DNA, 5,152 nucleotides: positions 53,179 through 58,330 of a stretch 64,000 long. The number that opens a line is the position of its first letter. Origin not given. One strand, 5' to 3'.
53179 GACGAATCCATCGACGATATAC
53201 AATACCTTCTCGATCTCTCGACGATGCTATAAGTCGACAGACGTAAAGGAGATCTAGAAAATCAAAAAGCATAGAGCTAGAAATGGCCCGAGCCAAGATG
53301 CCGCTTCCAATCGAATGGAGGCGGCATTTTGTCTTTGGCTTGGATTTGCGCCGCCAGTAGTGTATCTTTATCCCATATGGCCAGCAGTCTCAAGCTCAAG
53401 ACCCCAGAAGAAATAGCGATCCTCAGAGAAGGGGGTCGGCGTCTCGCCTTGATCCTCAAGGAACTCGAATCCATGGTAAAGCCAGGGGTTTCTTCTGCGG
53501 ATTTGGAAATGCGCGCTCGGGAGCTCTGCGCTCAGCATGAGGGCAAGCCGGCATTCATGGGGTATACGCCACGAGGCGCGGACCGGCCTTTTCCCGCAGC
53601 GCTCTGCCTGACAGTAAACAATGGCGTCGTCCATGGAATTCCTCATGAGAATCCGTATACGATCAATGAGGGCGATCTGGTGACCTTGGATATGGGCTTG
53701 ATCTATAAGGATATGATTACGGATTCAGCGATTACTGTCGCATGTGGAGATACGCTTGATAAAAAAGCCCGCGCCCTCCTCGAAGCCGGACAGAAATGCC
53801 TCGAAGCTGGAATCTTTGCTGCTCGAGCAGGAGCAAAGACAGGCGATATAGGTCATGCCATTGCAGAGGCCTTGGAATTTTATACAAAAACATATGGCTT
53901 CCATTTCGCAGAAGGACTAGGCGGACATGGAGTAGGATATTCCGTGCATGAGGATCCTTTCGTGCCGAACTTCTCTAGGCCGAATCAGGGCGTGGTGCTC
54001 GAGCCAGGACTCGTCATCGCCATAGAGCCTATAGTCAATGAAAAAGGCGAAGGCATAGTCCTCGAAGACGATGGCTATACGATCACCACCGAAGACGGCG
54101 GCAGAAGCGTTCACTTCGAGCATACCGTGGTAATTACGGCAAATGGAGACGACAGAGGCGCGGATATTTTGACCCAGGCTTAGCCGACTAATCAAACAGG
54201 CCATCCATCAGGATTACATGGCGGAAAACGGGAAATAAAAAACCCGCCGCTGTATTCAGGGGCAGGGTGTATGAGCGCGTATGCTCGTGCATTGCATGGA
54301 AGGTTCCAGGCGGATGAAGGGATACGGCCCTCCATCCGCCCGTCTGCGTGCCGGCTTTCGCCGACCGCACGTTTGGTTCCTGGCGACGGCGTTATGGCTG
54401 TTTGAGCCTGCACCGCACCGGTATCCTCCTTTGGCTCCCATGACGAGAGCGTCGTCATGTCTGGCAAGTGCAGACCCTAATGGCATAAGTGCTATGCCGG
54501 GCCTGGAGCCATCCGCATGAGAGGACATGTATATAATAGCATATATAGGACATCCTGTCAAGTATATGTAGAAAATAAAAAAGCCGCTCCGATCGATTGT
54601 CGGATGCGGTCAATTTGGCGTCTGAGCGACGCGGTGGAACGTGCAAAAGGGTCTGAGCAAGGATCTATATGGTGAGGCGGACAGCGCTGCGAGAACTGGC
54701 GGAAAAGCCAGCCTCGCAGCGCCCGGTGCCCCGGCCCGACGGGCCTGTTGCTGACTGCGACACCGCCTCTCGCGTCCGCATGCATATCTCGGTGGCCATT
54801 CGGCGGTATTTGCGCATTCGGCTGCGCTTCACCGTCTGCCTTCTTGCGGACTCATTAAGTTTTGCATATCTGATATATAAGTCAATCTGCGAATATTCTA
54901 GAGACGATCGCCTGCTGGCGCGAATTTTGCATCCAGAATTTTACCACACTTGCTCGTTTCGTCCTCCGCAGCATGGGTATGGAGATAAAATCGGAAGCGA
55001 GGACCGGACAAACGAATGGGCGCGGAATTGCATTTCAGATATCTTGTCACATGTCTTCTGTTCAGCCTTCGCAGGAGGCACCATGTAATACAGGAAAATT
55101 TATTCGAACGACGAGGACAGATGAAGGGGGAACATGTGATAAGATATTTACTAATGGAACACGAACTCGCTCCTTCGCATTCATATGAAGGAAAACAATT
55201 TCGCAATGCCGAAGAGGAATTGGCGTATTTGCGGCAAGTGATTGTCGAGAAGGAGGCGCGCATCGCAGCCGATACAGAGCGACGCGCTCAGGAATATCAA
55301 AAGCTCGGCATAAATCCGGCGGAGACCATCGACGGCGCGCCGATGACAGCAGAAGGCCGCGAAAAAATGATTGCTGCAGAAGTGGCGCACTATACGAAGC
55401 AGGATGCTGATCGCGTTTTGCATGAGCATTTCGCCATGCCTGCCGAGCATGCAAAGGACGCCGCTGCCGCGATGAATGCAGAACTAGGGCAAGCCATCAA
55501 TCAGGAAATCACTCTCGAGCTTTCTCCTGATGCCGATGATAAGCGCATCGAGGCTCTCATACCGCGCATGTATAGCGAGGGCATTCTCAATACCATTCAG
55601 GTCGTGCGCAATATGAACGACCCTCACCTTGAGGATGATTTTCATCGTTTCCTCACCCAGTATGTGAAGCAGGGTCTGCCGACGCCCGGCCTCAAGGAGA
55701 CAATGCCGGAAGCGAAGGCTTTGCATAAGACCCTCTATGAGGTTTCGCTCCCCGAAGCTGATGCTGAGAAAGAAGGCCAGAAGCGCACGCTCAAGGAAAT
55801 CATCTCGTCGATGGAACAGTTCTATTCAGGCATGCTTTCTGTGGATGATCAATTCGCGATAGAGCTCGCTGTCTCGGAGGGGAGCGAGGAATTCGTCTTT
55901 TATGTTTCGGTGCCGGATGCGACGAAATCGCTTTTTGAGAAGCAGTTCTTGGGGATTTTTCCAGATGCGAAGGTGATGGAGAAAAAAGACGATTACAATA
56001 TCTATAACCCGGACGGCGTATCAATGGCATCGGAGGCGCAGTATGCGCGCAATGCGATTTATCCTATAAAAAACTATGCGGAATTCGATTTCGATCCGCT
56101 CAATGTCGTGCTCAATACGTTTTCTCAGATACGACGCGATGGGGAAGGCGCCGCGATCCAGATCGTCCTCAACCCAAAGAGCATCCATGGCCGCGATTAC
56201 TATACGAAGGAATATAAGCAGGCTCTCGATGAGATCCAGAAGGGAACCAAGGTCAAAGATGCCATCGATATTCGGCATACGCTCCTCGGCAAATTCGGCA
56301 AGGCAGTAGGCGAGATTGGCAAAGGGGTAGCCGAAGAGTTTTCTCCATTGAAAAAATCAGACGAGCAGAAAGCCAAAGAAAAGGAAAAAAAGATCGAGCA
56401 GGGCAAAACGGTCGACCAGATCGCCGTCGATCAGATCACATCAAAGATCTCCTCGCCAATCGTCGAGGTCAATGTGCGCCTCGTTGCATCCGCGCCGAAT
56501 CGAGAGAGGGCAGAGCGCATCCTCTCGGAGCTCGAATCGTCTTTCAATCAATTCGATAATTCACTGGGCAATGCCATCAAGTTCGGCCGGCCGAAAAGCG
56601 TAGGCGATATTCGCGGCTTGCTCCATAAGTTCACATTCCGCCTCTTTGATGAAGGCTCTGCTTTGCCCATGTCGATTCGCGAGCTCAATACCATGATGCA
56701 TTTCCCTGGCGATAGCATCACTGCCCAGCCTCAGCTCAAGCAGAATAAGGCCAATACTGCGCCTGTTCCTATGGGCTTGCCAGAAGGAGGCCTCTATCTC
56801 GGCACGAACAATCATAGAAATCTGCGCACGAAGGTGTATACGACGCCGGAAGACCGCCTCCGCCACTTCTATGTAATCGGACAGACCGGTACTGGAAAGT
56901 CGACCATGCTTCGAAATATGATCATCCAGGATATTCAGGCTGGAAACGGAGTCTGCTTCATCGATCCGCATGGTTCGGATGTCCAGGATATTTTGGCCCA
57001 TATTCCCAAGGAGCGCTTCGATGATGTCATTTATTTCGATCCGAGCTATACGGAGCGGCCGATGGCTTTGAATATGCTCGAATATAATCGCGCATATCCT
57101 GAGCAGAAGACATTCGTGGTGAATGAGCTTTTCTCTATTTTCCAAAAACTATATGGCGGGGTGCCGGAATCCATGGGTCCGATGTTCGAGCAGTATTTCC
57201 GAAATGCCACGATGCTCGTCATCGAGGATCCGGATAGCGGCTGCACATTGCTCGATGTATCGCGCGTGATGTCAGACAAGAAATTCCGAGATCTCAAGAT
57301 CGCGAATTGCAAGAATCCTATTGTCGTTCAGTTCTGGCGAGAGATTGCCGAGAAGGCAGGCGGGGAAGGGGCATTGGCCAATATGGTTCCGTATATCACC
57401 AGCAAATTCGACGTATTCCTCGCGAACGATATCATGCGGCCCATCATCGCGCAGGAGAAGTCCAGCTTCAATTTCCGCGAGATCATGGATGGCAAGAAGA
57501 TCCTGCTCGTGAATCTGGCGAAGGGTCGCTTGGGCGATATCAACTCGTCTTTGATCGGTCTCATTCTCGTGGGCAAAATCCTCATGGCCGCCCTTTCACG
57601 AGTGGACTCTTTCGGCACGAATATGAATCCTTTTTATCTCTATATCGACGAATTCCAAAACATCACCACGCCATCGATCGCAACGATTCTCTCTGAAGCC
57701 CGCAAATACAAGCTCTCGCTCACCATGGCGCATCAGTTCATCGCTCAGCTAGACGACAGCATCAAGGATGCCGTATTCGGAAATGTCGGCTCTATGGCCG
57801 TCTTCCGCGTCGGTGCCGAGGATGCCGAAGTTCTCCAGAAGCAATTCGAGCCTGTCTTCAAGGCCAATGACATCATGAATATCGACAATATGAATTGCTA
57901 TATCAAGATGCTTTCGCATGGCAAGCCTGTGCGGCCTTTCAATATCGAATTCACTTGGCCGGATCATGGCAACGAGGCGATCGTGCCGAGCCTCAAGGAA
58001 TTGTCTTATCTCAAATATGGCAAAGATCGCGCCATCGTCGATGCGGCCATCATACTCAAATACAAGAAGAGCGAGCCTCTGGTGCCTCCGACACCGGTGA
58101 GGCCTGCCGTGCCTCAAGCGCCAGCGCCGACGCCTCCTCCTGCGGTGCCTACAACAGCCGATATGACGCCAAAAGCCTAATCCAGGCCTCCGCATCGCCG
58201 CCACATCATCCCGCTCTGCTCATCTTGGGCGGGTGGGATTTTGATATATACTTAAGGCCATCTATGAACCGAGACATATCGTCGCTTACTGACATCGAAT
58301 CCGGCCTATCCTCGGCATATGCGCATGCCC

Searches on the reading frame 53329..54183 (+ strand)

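Call 15: search_protein_families(library=pfam, proteins=[window:53329-54183:+], max_evalue=0.001)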
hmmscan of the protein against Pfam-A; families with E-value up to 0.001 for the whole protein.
window:53329-54183:+ (284 aa): 1 family
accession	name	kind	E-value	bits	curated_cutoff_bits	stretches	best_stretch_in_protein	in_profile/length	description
PF00557.29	Peptidase_M24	-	3.6e-41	141.7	23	1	31-271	2-208/208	Metallopeptidase family M24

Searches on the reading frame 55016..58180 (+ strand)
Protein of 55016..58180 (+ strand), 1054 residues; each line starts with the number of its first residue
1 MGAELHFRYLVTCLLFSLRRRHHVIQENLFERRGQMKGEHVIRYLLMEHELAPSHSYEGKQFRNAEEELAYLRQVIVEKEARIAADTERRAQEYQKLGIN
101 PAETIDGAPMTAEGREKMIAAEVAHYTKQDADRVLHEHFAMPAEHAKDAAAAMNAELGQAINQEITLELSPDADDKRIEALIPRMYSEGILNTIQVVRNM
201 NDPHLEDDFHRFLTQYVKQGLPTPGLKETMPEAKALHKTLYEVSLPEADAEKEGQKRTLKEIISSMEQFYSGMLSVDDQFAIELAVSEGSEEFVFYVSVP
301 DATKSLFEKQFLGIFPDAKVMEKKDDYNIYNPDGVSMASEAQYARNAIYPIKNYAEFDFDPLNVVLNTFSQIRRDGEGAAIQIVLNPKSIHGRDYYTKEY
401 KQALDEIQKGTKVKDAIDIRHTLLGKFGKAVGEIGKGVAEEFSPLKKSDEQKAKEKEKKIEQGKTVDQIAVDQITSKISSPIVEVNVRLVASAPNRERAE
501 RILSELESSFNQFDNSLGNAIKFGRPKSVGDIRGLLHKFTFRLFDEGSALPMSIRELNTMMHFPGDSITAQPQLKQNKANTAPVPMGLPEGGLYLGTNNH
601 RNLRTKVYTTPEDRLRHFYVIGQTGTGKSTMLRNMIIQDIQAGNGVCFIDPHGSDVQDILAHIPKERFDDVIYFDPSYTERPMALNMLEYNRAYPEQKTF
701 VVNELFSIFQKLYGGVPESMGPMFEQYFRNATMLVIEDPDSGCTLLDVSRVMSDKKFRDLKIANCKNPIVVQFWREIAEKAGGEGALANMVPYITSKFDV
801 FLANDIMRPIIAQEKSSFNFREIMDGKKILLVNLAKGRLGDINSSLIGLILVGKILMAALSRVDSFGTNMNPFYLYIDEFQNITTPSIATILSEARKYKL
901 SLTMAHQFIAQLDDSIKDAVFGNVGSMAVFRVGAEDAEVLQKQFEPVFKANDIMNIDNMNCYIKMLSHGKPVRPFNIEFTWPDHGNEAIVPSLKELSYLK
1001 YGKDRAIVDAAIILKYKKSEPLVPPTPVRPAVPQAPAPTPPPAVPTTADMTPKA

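Call 15: search_protein_families(library=pfam, proteins=[window:55016-58180:+], max_evalue=0.001)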
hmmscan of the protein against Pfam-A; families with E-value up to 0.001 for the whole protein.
window:55016-58180:+ (1054 aa): 6 families
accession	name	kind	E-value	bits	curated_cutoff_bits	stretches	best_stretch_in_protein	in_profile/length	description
PF02534.20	T4SS-DNA_transf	-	1.3e-07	31.3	20.1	0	815-915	248-347/468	Type IV secretory system Conjugative DNA transfer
PF12696.13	TraG-D_C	-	7.9e-06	26.2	22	1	872-931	1-65/126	TraM recognition site of TraD and TraG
PF01935.23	DUF87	-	1.4e-05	25.7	23.2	1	607-688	14-95/220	Helicase HerA, central domain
PF10412.15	TrwB_AAD_bind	-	1.4e-05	24.6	20.5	0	615-654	15-54/387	Type IV secretion-system coupling protein DNA-binding domain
PF13401.12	AAA_22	-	0.00031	21.5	27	0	617-665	7-56/130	AAA domain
PF25199.1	nSTAND_NTPase5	-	0.00042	20.6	34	0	606-665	31-92/145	Novel STAND NTPase 5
